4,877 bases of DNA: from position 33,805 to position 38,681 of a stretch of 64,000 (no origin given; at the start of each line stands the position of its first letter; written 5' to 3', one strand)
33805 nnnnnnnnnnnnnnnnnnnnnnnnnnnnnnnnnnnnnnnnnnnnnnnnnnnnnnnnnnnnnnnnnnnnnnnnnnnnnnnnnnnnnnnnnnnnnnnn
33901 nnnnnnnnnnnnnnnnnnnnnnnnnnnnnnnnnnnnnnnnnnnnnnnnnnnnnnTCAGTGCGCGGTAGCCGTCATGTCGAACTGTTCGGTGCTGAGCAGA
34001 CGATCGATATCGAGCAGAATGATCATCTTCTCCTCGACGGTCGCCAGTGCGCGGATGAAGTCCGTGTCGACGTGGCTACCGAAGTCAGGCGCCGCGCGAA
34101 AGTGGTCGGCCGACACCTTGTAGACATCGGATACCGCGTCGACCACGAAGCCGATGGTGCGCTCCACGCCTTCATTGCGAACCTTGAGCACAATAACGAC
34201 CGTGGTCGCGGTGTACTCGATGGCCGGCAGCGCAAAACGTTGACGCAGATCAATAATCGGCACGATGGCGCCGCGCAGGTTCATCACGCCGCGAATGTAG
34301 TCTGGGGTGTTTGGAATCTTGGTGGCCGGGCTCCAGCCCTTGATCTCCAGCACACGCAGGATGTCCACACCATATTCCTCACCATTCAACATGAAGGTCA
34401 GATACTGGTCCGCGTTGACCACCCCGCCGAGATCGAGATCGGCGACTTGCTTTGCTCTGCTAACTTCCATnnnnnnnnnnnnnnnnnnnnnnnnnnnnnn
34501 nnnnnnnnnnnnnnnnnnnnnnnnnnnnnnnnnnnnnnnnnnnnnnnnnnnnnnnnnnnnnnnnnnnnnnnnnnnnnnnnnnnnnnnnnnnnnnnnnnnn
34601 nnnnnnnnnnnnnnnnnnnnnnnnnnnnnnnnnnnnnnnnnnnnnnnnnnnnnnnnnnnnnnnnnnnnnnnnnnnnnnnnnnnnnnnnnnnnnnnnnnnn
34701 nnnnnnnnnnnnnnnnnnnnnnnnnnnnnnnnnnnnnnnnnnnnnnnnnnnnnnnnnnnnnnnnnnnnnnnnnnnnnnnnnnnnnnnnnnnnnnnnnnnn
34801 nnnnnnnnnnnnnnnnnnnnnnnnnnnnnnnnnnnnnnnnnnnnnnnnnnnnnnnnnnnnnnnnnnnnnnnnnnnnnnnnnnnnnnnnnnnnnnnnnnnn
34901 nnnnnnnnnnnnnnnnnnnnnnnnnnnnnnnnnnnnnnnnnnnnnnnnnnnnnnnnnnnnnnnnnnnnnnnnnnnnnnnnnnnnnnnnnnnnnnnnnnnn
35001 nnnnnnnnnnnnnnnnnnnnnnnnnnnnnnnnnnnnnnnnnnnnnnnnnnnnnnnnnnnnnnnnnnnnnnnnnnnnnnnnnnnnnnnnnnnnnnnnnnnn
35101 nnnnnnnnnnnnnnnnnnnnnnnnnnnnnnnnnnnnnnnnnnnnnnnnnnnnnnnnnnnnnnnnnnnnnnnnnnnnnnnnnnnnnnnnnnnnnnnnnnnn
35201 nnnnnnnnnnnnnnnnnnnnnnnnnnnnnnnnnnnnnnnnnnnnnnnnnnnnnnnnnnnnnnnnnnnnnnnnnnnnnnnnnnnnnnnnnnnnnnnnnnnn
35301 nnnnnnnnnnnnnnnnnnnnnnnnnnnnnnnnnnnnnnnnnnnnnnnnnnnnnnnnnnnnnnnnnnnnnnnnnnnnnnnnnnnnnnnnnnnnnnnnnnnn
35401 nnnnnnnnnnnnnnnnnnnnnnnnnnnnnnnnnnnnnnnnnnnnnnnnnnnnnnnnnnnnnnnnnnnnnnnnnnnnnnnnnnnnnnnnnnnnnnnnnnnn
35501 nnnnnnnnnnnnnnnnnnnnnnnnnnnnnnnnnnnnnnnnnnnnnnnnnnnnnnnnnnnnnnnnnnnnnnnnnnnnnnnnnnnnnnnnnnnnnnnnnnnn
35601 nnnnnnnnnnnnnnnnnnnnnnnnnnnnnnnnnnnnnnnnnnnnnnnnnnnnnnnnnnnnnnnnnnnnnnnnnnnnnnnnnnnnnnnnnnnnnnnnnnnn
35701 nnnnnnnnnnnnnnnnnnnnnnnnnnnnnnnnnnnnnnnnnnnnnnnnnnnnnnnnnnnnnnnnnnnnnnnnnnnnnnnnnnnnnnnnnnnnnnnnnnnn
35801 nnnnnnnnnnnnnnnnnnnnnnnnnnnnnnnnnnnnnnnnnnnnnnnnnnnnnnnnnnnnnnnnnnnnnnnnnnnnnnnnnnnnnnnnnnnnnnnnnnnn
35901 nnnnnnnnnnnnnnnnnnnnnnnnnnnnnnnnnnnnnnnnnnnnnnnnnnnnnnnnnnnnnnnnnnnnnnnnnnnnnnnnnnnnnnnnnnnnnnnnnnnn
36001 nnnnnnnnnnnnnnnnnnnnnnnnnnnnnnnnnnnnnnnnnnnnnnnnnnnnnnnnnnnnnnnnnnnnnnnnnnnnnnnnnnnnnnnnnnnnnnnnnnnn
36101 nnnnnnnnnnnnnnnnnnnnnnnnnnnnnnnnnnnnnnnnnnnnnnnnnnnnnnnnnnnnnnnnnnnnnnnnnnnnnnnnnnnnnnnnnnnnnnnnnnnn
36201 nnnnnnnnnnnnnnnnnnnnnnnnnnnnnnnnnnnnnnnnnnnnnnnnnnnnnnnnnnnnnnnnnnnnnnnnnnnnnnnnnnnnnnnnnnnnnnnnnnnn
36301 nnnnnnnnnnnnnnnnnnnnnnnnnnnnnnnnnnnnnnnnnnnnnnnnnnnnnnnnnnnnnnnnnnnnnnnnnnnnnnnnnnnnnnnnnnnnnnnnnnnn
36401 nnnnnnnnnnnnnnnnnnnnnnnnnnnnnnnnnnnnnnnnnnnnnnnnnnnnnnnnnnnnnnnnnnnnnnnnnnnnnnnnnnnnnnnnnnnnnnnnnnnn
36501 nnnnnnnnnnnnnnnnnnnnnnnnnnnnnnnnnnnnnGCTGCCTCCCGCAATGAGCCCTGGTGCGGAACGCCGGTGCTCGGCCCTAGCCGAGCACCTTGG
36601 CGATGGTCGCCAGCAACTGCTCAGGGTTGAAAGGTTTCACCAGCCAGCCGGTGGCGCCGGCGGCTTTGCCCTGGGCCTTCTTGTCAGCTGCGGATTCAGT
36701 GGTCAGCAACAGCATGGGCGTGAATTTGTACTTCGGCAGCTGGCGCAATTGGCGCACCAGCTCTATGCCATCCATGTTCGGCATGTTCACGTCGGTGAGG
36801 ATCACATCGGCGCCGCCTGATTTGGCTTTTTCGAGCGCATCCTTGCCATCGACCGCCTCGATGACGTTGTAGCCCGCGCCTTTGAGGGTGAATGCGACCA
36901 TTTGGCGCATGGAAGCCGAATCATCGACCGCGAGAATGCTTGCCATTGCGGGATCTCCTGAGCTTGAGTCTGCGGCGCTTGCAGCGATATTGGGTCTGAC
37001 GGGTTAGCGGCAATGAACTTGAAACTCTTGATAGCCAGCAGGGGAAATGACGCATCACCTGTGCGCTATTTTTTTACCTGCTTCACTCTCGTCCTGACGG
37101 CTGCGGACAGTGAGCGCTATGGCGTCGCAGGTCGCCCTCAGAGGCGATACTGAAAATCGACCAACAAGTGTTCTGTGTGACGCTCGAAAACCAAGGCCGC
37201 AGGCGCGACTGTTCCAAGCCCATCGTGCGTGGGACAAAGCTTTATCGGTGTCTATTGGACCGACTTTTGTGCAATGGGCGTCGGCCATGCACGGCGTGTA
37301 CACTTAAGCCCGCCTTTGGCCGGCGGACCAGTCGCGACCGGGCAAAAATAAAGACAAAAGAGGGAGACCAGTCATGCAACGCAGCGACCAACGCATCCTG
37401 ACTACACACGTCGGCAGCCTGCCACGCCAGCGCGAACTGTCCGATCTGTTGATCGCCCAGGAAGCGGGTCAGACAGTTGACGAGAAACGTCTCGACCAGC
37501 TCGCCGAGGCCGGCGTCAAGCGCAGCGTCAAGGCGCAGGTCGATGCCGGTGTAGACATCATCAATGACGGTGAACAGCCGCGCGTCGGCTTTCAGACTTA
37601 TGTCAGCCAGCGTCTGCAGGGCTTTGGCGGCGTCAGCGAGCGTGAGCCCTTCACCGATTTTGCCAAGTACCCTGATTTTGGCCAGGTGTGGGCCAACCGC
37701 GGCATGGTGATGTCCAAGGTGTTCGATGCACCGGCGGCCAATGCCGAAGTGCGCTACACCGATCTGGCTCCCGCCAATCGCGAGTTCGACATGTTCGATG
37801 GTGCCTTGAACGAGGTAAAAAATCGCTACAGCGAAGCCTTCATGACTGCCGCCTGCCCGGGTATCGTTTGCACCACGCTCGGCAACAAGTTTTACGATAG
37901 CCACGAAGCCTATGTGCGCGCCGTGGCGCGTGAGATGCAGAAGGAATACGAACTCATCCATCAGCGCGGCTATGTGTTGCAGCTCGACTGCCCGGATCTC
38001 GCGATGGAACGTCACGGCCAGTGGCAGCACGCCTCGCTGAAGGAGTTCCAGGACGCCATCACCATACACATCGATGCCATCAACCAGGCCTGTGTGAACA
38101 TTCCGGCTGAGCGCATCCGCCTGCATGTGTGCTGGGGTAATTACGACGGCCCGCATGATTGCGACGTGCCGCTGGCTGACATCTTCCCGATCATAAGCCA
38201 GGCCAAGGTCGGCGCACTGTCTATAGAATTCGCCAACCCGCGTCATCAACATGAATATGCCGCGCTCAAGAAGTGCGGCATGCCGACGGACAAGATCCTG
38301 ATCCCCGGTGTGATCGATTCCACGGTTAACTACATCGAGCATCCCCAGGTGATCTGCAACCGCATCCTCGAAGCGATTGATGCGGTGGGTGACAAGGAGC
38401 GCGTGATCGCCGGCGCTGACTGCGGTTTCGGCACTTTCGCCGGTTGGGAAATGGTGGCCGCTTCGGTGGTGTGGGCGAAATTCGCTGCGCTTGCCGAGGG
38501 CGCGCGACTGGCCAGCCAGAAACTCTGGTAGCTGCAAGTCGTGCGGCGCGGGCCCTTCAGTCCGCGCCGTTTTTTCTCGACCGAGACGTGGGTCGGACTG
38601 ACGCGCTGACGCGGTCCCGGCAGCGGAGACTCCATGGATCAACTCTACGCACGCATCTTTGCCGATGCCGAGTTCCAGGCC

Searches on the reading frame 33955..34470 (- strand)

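Call 3: search_protein_families(library=pfam, proteins=[window:33955-34470:-], max_evalue=0.01)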
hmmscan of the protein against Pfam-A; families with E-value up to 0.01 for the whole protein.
window:33955-34470:- (171 aa): 1 family
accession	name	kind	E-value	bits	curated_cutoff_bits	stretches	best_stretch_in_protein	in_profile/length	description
PF01584.24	CheW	-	5.3e-37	127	23.5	1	22-162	1-137/138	CheW-like domain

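Call 5: search_protein_families(library=ncbifam, proteins=[window:33955-34470:-], max_evalue=0.01)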
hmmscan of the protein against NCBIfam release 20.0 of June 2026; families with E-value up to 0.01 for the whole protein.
window:33955-34470:- (171 aa): 1 family
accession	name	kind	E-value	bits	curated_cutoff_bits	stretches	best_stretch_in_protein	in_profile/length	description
NF007903.0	PRK10612.1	equivalog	2e-45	154.5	260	1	14-167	10-159/167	chemotaxis protein CheW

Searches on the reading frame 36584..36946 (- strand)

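Call 3: search_protein_families(library=pfam, proteins=[window:36584-36946:-], max_evalue=0.01)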
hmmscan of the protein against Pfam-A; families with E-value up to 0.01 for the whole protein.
window:36584-36946:- (120 aa): 1 family
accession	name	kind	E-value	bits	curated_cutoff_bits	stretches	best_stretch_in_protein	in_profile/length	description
PF00072.30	Response_reg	-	6.4e-28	97.6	30.2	1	4-115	1-110/111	Response regulator receiver domain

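Call 5: search_protein_families(library=ncbifam, proteins=[window:36584-36946:-], max_evalue=0.01)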
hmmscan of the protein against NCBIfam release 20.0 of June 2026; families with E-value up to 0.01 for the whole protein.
window:36584-36946:- (120 aa): 99 families (the best 25 are shown)
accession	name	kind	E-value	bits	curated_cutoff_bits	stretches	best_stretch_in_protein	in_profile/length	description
TIGR02154.1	PhoB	equivalog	1.9e-25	89.5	296.2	1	3-119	4-120/226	phosphate regulon transcriptional regulator PhoB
NF007901.0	PRK10610.1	equivalog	3.8e-24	85.2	189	1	4-118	8-123/129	chemotaxis response regulator CheY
NF007135.0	PRK09581.1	equivalog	4.3e-23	81.8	474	1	1-115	2-116/457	PleD family two-component system response regulator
NF045944.1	ResRegRpaBCyano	equivalog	9.6e-23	80.7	330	1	5-119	1-112/229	response regulator transcription factor RpaB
NF047465.1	hybrid_HK_LvrA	exception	2.1e-22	79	1200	1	3-115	469-580/819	hybrid histidine kinase/response regulator LvrA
NF040689.1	MtrAB_MtrA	equivalog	4.1e-21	75.3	300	1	4-116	1-110/219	MtrAB system response regulator MtrA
NF008099.0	PRK10841.1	equivalog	1.3e-20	72.8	920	1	3-115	826-936/949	two-component system sensor histidine kinase RcsC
NF041733.1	resp_reg_CseB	equivalog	1.4e-20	73.7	350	1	3-119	2-115/228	two-component system response regulator CseB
NF033120.0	vanR_FM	exception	2.6e-20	73.1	460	1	3-116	5-115/231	vancomycin resistance response regulator transcription factor, VanR-F/VanR-M family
NF045991.1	RespRegCtrARhodob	equivalog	4e-20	72.5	350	1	4-118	3-115/224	response regulator transcription factor CtrA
NF040534.1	resp_reg_YycF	equivalog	1.6e-19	70.1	340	1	3-115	2-111/231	response regulator YycF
NF046022.1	RespRegCpdRBruc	equivalog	4.4e-19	68.6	180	1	1-119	1-117/120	cell cycle two-component system response regulator CpdR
NF033117.2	vanR_ACDEGLN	exception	6.6e-19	68.4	350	1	4-115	1-109/226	VanR-ABDEGLN family response regulator transcription factor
NF008318.0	PRK11107.1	equivalog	1.1e-18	66.8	890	1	3-116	669-782/920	two-component sensor histidine kinase BarA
TIGR01387.1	cztR_silR_copR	subfamily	1.2e-18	67.6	279.2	1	4-119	1-114/218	heavy metal response regulator transcription factor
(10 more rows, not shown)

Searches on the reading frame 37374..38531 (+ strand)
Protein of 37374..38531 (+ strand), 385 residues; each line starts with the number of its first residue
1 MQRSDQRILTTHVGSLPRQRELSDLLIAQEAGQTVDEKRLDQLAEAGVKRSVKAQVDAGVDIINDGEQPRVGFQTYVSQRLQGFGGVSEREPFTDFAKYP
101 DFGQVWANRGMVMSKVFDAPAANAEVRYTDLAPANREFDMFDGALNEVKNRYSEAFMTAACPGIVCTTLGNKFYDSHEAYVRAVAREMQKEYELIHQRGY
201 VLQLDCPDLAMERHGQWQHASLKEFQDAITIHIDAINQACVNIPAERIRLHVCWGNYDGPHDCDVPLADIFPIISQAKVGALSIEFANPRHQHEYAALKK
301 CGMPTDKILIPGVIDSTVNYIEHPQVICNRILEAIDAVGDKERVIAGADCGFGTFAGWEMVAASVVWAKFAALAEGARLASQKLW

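Call 71: search_protein_families(library=pfam, proteins=[window:37374-38531:+], max_evalue=0.01)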
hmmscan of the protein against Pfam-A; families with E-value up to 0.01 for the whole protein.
window:37374-38531:+ (385 aa): 2 families
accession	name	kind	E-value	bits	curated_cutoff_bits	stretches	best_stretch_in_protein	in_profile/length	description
PF01717.24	Meth_synt_2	-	1.3e-12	48.1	21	2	261-365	216-315/324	Cobalamin-independent synthase, Catalytic domain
PF08267.18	Meth_synt_1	-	0.00063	19.8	27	0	269-315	245-289/313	Cobalamin-independent synthase, N-terminal domain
